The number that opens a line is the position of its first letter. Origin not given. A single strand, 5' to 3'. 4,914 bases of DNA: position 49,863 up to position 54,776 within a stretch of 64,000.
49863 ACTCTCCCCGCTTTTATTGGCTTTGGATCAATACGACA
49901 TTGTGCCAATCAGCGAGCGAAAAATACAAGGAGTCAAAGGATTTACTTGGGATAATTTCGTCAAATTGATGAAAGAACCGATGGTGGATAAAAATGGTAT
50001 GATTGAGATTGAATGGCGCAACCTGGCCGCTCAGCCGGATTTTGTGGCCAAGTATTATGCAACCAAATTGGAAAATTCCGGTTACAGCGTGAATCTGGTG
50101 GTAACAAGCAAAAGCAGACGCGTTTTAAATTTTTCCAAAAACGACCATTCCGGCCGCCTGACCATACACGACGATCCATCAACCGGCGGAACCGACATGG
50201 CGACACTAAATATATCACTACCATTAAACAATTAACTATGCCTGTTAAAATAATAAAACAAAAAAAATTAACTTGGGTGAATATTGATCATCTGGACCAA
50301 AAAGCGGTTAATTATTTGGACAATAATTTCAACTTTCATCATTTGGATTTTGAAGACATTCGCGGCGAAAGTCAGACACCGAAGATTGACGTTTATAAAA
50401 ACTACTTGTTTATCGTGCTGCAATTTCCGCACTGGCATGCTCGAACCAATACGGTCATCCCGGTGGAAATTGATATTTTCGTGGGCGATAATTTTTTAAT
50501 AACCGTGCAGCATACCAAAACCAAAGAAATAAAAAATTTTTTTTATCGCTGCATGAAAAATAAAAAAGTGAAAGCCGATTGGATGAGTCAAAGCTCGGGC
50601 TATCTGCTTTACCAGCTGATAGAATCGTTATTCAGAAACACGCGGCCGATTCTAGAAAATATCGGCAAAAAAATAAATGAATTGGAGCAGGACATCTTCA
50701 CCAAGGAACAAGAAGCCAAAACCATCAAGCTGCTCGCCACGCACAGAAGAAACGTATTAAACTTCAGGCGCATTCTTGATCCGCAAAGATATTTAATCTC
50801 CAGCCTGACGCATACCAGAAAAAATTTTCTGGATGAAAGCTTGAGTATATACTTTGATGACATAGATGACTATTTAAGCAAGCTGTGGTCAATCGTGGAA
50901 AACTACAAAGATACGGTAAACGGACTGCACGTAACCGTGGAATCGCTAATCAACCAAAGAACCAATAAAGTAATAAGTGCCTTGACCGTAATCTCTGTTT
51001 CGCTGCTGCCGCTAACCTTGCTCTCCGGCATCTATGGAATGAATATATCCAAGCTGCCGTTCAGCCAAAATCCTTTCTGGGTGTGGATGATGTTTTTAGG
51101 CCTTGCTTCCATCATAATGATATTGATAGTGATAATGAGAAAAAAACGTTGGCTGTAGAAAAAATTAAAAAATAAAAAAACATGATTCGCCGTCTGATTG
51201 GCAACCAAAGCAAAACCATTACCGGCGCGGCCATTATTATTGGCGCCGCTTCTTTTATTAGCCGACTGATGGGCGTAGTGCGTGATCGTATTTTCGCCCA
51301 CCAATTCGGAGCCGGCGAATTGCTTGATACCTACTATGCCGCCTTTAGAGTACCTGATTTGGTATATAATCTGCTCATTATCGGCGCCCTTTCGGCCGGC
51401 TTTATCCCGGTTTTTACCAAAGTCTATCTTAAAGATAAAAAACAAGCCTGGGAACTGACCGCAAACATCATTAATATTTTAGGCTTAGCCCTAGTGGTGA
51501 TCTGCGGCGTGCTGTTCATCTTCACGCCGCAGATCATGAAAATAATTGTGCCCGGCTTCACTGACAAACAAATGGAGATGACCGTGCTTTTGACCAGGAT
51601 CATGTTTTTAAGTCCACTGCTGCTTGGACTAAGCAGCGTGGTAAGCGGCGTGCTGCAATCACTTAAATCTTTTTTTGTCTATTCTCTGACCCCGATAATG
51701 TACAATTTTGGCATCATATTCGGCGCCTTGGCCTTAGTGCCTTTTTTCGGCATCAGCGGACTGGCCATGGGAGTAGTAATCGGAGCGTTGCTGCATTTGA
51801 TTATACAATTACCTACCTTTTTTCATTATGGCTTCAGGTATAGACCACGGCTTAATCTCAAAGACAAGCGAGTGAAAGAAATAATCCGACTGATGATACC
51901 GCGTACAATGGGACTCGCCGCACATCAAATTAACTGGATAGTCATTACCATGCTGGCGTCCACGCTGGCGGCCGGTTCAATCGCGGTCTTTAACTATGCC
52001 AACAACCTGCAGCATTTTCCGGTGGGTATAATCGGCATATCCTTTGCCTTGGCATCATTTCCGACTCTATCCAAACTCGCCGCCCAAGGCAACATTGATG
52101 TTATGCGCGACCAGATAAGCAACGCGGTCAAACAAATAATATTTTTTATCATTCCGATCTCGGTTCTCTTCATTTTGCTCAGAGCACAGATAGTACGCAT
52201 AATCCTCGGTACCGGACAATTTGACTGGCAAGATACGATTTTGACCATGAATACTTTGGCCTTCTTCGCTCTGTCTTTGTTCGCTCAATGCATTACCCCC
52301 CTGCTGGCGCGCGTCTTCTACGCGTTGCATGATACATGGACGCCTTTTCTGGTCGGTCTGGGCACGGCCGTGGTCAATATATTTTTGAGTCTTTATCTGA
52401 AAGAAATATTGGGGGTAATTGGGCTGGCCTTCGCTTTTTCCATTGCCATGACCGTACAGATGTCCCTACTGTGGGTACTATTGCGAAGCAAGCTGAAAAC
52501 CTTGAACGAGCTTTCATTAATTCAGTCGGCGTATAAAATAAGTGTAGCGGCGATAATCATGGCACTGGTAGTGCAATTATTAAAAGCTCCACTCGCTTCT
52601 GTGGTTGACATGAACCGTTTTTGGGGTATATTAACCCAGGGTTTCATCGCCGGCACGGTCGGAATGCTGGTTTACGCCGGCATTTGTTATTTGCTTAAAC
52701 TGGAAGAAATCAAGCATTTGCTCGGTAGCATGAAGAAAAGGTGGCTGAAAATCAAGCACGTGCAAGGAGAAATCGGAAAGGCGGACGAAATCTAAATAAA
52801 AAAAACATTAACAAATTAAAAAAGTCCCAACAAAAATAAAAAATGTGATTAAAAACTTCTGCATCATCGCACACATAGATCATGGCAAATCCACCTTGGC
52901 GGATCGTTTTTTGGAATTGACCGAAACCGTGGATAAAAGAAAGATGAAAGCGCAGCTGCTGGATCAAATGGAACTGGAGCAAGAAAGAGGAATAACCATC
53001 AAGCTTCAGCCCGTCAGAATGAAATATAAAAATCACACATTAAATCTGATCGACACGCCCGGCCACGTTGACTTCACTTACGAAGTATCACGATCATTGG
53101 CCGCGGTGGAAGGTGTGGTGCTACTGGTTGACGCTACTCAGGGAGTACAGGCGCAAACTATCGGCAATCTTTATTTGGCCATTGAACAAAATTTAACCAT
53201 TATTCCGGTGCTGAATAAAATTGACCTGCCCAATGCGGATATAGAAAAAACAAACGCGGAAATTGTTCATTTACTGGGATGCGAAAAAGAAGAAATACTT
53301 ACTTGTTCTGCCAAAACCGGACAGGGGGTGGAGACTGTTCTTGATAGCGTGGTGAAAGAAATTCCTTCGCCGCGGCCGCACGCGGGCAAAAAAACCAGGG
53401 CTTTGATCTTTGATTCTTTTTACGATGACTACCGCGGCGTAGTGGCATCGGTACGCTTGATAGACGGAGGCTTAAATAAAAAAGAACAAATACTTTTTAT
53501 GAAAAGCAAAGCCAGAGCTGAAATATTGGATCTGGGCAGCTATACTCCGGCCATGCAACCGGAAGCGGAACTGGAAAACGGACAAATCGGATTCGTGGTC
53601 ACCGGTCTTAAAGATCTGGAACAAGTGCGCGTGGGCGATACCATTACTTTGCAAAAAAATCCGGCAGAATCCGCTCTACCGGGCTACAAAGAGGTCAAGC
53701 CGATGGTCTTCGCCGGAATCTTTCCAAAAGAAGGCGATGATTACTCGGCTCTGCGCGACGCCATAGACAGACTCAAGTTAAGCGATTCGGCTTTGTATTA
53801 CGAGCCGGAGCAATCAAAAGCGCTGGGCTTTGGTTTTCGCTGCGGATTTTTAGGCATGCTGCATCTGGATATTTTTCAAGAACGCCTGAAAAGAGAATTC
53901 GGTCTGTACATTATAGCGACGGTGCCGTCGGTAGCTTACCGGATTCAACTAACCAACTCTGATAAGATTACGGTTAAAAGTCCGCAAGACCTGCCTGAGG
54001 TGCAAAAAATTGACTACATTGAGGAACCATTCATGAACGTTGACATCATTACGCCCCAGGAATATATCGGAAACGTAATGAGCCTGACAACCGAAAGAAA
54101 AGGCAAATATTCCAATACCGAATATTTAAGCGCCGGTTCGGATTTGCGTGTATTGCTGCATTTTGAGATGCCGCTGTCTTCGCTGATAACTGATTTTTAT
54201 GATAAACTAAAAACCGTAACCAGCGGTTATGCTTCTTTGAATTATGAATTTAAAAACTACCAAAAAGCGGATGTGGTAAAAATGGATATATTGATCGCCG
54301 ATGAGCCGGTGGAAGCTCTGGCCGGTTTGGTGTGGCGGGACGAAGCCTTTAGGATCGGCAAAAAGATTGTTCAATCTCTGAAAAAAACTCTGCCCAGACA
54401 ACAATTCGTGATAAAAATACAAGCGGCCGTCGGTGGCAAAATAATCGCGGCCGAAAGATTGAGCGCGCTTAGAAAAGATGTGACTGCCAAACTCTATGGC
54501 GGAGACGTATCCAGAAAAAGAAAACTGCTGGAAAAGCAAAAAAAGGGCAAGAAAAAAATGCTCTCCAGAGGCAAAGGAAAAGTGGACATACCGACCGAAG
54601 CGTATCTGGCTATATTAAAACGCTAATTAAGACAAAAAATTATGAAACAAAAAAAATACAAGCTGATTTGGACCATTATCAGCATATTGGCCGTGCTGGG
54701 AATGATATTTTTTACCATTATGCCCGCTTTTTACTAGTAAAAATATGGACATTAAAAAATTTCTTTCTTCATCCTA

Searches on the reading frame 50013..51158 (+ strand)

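Call 19: search_protein_families(library=pfam, proteins=[window:50013-51158:+], max_evalue=0.00001)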
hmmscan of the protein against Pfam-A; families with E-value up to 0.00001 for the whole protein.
window:50013-51158:+ (381 aa): 1 family
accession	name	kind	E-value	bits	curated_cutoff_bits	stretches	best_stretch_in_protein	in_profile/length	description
PF01544.23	CorA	-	2.9e-58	197.9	27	1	84-375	2-289/292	CorA-like Mg2+ transporter protein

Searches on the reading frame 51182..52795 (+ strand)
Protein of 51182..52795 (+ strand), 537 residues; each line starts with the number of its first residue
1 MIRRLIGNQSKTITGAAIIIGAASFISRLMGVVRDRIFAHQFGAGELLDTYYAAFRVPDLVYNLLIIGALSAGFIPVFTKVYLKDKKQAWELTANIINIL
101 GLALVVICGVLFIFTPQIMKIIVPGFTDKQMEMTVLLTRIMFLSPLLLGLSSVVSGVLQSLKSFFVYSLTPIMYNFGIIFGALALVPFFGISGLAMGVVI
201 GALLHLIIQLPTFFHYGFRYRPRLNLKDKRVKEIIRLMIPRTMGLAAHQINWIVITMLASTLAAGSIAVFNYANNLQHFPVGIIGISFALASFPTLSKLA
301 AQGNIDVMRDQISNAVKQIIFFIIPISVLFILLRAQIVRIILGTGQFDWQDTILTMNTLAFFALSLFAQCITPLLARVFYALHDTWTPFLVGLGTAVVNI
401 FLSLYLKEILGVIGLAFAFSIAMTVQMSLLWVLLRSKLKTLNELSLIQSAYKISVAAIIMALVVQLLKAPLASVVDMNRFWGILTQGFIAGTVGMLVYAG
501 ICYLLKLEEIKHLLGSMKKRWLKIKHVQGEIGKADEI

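Call 19: search_protein_families(library=pfam, proteins=[window:51182-52795:+], max_evalue=0.00001)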
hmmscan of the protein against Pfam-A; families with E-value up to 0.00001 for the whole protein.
window:51182-52795:+ (537 aa): 2 families
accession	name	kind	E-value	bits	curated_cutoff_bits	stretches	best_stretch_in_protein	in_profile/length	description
PF03023.19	MurJ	-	3.4e-101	339.5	27.4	1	38-469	1-434/451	Lipid II flippase MurJ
PF01554.23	MatE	-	3.3e-06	27.3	24.9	1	253-403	14-159/161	MatE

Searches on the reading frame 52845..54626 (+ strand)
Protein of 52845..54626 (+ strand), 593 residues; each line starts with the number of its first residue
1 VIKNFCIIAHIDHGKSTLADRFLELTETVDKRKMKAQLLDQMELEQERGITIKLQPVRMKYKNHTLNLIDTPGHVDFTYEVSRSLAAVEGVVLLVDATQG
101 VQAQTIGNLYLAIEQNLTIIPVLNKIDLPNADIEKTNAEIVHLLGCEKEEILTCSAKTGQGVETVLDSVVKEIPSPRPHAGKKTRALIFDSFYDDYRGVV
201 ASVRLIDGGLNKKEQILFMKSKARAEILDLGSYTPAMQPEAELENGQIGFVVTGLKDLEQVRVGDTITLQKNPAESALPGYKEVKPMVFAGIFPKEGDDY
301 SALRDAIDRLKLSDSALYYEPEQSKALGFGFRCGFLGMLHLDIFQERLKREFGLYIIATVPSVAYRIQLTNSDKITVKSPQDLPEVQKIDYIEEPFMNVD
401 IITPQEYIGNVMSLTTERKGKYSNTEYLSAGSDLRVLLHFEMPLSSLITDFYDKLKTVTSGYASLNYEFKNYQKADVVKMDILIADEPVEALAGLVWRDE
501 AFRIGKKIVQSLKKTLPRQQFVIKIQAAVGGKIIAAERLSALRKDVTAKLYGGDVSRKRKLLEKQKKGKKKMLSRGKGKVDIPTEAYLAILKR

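Call 41: search_protein_families(library=pfam, proteins=[window:52845-54626:+], max_evalue=0.00001)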
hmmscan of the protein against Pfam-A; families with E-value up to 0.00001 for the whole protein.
window:52845-54626:+ (593 aa): 5 families
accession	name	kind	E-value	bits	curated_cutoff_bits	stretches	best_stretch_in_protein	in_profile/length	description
PF00009.33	GTP_EFTU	-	8e-56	189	26.5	1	2-175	3-188/188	Elongation factor Tu GTP binding domain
PF06421.17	LepA_C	-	2.5e-39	134.1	29.7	1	485-592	2-107/107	GTP-binding protein LepA C-terminus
PF00679.30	EFG_C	-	2.2e-22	79.3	27.9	1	392-481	2-87/89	Elongation factor G C-terminus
PF03144.31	GTP_EFTU_D2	-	9.8e-09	36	30.3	1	198-268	1-73/73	Elongation factor Tu domain 2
PF00071.28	Ras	-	7.5e-06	26.1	21.6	0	49-173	33-160/162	Ras family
